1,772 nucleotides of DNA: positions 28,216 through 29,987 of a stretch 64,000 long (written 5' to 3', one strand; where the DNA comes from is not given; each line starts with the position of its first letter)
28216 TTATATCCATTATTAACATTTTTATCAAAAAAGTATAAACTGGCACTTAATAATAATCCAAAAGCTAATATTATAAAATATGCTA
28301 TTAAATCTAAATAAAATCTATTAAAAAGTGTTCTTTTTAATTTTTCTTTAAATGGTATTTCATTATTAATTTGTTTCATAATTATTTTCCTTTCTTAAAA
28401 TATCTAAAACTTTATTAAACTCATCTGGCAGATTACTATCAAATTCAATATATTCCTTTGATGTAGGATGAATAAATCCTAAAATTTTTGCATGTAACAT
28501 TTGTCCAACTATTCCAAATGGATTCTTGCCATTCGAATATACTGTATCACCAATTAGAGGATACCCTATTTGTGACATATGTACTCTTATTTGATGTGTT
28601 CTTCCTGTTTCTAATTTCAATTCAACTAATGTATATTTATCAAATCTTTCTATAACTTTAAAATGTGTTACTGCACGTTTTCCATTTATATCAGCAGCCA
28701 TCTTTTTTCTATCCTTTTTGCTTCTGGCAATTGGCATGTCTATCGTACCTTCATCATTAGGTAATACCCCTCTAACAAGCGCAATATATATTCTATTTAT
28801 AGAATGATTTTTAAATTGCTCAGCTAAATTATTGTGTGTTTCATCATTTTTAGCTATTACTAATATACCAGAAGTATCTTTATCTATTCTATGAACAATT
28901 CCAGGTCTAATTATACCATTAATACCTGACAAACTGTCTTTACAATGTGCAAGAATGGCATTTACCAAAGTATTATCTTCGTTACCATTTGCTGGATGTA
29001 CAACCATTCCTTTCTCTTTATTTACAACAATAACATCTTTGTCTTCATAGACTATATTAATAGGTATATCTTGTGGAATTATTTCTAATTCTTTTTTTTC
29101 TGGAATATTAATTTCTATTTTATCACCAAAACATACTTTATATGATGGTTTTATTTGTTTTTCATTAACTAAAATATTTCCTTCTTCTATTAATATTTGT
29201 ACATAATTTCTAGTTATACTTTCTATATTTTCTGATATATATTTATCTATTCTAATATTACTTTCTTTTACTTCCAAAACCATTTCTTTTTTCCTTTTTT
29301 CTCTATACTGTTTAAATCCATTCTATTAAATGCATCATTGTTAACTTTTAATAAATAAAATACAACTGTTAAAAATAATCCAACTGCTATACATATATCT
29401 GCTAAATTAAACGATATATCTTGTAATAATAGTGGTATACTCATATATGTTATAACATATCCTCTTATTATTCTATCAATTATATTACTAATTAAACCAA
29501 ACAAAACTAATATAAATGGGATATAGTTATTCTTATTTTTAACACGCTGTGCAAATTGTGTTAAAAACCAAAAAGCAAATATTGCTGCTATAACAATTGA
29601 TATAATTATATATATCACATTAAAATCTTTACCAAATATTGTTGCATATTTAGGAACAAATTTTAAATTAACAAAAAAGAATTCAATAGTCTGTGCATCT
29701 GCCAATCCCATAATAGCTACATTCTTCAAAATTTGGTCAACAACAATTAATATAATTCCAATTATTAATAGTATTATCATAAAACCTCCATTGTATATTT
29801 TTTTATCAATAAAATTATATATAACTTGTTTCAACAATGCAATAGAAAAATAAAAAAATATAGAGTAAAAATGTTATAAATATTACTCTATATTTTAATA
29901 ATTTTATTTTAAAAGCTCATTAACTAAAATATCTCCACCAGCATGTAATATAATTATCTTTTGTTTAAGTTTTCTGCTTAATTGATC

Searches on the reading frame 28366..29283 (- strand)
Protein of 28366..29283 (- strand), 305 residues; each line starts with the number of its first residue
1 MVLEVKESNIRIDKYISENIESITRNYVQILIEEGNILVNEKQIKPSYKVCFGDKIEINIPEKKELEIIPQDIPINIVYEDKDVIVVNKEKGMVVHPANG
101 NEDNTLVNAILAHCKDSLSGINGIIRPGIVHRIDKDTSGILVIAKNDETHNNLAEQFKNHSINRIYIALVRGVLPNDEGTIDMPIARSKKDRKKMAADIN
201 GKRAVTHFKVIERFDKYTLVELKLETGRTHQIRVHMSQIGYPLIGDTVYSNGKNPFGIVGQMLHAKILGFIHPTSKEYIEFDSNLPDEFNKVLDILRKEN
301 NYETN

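Call 79: search_protein_families(library=pfam, proteins=[window:28366-29283:-], max_evalue=0.00001)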
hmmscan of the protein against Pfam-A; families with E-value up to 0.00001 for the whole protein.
window:28366-29283:- (305 aa): 2 families
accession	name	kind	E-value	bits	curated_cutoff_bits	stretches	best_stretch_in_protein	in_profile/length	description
PF00849.27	PseudoU_synth_2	-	1.7e-39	135.9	26.8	1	83-238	1-152/152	RNA pseudouridylate synthase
PF01479.30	S4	-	7.2e-08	32.5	22.8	1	11-56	2-48/48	S4 domain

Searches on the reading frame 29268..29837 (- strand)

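Call 79: search_protein_families(library=pfam, proteins=[window:29268-29837:-], max_evalue=0.00001)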
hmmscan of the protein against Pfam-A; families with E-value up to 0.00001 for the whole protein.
window:29268-29837:- (189 aa): 1 family
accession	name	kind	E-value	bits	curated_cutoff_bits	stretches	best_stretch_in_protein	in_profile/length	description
PF01252.23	Peptidase_A8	-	1.8e-16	61.1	25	1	28-162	3-141/142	Signal peptidase (SPase) II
